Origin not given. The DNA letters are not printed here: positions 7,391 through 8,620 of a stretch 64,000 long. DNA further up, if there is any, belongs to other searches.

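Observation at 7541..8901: TsaC(YrdC)-TsaB(N-domain) fusion next to tsaE, with tsaD 24 kb away: a compacted t6A machinery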

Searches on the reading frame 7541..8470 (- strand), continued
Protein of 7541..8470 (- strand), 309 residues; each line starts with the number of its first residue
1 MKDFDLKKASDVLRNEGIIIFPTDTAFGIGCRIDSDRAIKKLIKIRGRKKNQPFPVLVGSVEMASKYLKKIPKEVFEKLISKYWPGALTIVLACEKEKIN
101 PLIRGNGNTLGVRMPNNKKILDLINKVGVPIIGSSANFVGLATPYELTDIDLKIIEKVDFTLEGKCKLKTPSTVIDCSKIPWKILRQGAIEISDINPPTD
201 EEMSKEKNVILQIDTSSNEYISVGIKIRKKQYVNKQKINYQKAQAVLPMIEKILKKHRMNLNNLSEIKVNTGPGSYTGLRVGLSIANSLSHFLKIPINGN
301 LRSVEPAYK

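Call 26: fold_search(model_id=the predicted structure, library=pdb)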
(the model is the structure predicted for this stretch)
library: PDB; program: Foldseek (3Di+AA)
matches with E <= 10: 842; with E <= 0.001: 96
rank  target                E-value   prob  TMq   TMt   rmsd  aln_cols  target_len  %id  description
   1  6f89_A                1.2e-19  1.00  0.58  0.52  20.5       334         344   21  Structure of H234A/Y235A P.abyssi Sua5 (released 2018-04-25)
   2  6f89_B                1.5e-19  1.00  0.61  0.58  20.6       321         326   20  Structure of H234A/Y235A P.abyssi Sua5 (released 2018-04-25)
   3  9dg5_B                1.3e-18  1.00  0.59  0.56  20.5       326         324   23  Thermotoga maritima threonylcarbamoyl adenylate synthase (TsaC2) in complex with L-threonine, magnesium and ATP (released 2025-11-12)
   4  6f87_A                2.9e-18  1.00  0.59  0.54  21.2       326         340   21  Crystal structure of P. abyssi Sua5 complexed with L-threonine and PPi (released 2018-04-25)
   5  3aje                  4.7e-18  1.00  0.57  0.53  20.0       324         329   23  Crystal structure of S. tokodaii Sua5 complexed with L-threonine and AMPPNP (released 2011-04-13)
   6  9dsq_A                5.0e-18  1.00  0.58  0.55   3.4       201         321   30  Thermotoga maritima threonylcarbamoyl adenylate synthase (TsaC2) in complex with products TC-AMP and pyrophosphate (released 2025-10-29)
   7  9d3h_A                5.3e-18  1.00  0.58  0.53   3.4       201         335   30  Thermotoga maritima threonylcarbamoyl adenylate synthase (TsaC2) in complex with N-carboxy-L-threonine, magnesium and  (released 2025-12-10)
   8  9dsv_A                5.6e-18  1.00  0.58  0.55  19.9       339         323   22  Thermotoga maritima threonylcarbamoyl adenylate synthase (TsaC2) in complex with N-carboxy-L-threonine, magnesium and  (released 2025-10-29)
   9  6f8y_C                6.7e-18  1.00  0.59  0.54  20.7       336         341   20  Crystal structure of P. abyssi Sua5 complexed with L-threonine (released 2018-04-25)
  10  2eqa                  9.1e-18  1.00  0.56  0.53   4.2       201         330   31  Crystal Structure of the hypothetical Sua5 protein from Sulfolobus tokodaii (released 2008-01-15)
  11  9d3h_B                1.0e-17  1.00  0.56  0.52  20.7       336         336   22  Thermotoga maritima threonylcarbamoyl adenylate synthase (TsaC2) in complex with N-carboxy-L-threonine, magnesium and  (released 2025-12-10)
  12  9dsw_B                2.1e-17  1.00  0.59  0.56  20.3       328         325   23  Thermotoga maritima threonylcarbamoyl adenylate synthase (TsaC2) in complex with L-threonine (released 2025-10-29)
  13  9dsq_B                3.6e-17  1.00  0.59  0.57  20.5       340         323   23  Thermotoga maritima threonylcarbamoyl adenylate synthase (TsaC2) in complex with products TC-AMP and pyrophosphate (released 2025-10-29)
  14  3vth_B                2.6e-15  1.00  0.50  0.26  19.0       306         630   18  Crystal structure of full-length HypF in the phosphate- and nucleotide-bound form (released 2012-07-04)
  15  3vth_A                2.1e-14  1.00  0.52  0.23  19.3       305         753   17  Crystal structure of full-length HypF in the phosphate- and nucleotide-bound form (released 2012-07-04)
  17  1k7j                  4.7e-14  1.00  0.55  0.81   2.3       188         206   24  Structural Genomics, protein TF1 (released 2002-08-14)
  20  1hru_B                5.5e-13  1.00  0.50  0.82   2.3       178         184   24  THE STRUCTURE OF THE YRDC GENE PRODUCT FROM E.COLI (released 2001-01-31)
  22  1hru_A                1.3e-12  1.00  0.50  0.81   2.2       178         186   24  THE STRUCTURE OF THE YRDC GENE PRODUCT FROM E.COLI (released 2001-01-31)
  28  4y0w_C                1.5e-09  1.00  0.28  0.40   1.3        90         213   27  YeaZ from Pseudomonas aeruginosa (released 2016-01-27)
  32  3r6m_A                4.8e-09  1.00  0.28  0.40   1.3        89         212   30  Crystal structure of Vibrio parahaemolyticus YeaZ (released 2011-09-07)
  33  4y0w_A                7.4e-09  1.00  0.28  0.40   1.2        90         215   27  YeaZ from Pseudomonas aeruginosa (released 2016-01-27)
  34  1okj_A                9.4e-09  1.00  0.28  0.39   1.2        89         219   29  crystal structure of the essential E. coli YeaZ protein by MAD method using the gadolinium complex "DOTMA" (released 2004-09-16)
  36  4y0w_B                1.9e-08  1.00  0.27  0.40   1.2        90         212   27  YeaZ from Pseudomonas aeruginosa (released 2016-01-27)
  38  4y0w_D                3.1e-08  1.00  0.27  0.41   1.4        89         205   27  YeaZ from Pseudomonas aeruginosa (released 2016-01-27)
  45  1okj_D                8.2e-08  1.00  0.27  0.38   1.5        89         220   29  crystal structure of the essential E. coli YeaZ protein by MAD method using the gadolinium complex "DOTMA" (released 2004-09-16)
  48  1okj_C                1.2e-07  1.00  0.27  0.38   1.7        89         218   29  crystal structure of the essential E. coli YeaZ protein by MAD method using the gadolinium complex "DOTMA" (released 2004-09-16)
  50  4y0w_E                1.3e-07  1.00  0.27  0.39   1.4        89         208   27  YeaZ from Pseudomonas aeruginosa (released 2016-01-27)
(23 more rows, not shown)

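Call 33: find_encoding_contigs(protein=P0001, flank=3000, max_places=3)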
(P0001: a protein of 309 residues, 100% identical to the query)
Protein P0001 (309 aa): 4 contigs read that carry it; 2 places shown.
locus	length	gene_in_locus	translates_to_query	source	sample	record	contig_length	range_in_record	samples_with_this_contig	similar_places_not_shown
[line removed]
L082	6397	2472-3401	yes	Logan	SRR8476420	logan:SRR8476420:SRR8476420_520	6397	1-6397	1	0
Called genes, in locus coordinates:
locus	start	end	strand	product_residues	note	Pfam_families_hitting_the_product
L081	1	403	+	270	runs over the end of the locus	PF18075:FtsX_ECD, PF02687:FtsX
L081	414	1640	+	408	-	PF01551:Peptidase_M23 (faint)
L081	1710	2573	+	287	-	PF00932:LTD (weak)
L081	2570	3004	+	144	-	PF02367:TsaE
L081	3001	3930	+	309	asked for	PF01300:Sua5_yciO_yrdC, PF00814:TsaD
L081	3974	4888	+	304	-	PF00188:CAP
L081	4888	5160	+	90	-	-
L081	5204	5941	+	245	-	PF00483:NTP_transferase, PF12804:NTP_transf_3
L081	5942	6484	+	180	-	PF28549:NDPSase_N (faint), PF00293:NUDIX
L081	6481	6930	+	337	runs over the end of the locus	PF01073:3Beta_HSD, PF01370:Epimerase, PF02719:Polysacc_synt_2, PF04321:RmlD_sub_bind, PF07993:NAD_binding_4, PF13460:NAD_binding_10 (weak), PF16363:GDP_Man_Dehyd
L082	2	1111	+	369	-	?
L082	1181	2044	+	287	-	PF00932:LTD (weak)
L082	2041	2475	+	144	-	PF02367:TsaE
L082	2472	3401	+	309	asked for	PF01300:Sua5_yciO_yrdC, PF00814:TsaD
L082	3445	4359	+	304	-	PF00188:CAP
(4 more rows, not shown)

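Call 43: find_encoding_contigs(protein=P0042, flank=3000, max_places=2)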
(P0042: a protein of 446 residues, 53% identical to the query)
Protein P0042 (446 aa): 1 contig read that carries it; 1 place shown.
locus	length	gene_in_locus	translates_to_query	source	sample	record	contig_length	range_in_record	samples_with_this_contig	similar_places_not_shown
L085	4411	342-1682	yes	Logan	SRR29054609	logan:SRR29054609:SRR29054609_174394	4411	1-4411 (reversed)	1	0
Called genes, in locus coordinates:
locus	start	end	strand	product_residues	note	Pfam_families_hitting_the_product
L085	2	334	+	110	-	?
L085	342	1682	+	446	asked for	PF02367:TsaE, PF01300:Sua5_yciO_yrdC, PF00814:TsaD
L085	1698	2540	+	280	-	PF00188:CAP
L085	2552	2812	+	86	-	-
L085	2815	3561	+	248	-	PF00483:NTP_transferase, PF12804:NTP_transf_3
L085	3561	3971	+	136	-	PF05523:FdtA, PF14667:Polysacc_synt_C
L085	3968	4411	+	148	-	?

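Call 53: find_encoding_contigs(protein=P0082, flank=1500, max_places=2)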
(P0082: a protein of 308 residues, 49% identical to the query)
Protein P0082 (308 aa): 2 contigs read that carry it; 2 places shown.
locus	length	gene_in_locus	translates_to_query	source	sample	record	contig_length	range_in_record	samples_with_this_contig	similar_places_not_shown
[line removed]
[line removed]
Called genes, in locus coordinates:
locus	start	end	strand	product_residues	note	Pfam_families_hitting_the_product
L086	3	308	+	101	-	?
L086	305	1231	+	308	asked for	PF01300:Sua5_yciO_yrdC, PF00814:TsaD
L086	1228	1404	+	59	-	?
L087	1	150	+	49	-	?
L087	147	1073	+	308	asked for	PF01300:Sua5_yciO_yrdC, PF00814:TsaD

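Call 55: search_protein_families(library=pfam, proteins=[P0042], max_evalue=0.01)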
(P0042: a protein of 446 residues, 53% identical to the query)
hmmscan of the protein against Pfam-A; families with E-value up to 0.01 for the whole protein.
P0042 (446 aa): 6 families
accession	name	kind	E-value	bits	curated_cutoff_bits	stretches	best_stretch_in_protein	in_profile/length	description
PF01300.24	Sua5_yciO_yrdC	-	2.1e-47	161.3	25.1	1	155-333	1-178/178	Telomere recombination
PF02367.23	TsaE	-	5e-36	123.9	26.6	1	9-140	2-128/128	Threonylcarbamoyl adenosine biosynthesis protein TsaE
PF00814.31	TsaD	-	2.9e-15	57.1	24.8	1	378-432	30-84/264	tRNA N6-adenosine threonylcarbamoyltransferase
PF05729.18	NACHT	-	4.9e-05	23.6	26.7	0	32-54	2-24/167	NACHT domain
PF07693.20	KAP_NTPase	-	0.0034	17.1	20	1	22-123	9-93/293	KAP family P-loop domain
PF00225.29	Kinesin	-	0.0064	16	29.3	1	16-89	61-121/327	Kinesin motor domain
